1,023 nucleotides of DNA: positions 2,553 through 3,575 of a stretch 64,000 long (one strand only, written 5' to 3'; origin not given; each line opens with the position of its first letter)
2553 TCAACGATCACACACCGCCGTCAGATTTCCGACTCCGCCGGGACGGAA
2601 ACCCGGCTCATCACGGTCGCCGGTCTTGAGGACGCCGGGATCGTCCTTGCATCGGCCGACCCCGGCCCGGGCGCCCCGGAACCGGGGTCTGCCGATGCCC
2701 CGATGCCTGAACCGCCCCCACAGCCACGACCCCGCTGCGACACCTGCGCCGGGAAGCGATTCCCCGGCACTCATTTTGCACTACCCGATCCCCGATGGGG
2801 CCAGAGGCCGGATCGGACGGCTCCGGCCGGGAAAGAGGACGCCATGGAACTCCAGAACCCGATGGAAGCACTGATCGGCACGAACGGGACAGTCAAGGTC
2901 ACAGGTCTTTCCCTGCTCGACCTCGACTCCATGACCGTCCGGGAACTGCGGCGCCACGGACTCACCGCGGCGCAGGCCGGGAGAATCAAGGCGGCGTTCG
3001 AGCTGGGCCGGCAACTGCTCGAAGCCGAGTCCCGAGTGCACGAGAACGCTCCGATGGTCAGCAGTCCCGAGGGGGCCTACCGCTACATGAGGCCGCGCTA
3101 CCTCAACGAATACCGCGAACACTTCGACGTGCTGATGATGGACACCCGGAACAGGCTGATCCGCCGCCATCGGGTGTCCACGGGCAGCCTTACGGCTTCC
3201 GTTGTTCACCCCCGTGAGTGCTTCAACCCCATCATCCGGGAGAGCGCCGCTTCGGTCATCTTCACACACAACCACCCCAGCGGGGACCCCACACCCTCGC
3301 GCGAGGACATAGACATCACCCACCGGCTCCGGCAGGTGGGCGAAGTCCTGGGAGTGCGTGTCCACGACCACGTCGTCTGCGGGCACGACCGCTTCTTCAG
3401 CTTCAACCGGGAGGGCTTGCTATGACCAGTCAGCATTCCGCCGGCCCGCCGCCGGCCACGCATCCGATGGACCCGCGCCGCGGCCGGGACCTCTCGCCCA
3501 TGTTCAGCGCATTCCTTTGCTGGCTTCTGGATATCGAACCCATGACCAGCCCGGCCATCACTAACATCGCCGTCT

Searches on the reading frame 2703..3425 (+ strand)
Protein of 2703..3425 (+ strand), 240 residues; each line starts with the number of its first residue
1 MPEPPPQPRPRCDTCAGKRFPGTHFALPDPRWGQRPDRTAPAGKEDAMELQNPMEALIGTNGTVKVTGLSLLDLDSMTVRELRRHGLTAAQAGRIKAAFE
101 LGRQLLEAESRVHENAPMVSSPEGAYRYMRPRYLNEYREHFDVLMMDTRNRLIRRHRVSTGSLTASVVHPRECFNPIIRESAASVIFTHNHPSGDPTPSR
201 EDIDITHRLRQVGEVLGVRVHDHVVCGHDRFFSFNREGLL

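Call 51: search_protein_families(library=pfam, proteins=[window:2703-3425:+], max_evalue=0.001)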
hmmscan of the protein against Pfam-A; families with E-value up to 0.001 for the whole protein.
window:2703-3425:+ (240 aa): 1 family
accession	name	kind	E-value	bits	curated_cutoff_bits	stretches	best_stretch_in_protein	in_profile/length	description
PF04002.20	RadC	-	1e-41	142.1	22.1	1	120-239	2-121/121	RadC-like JAB domain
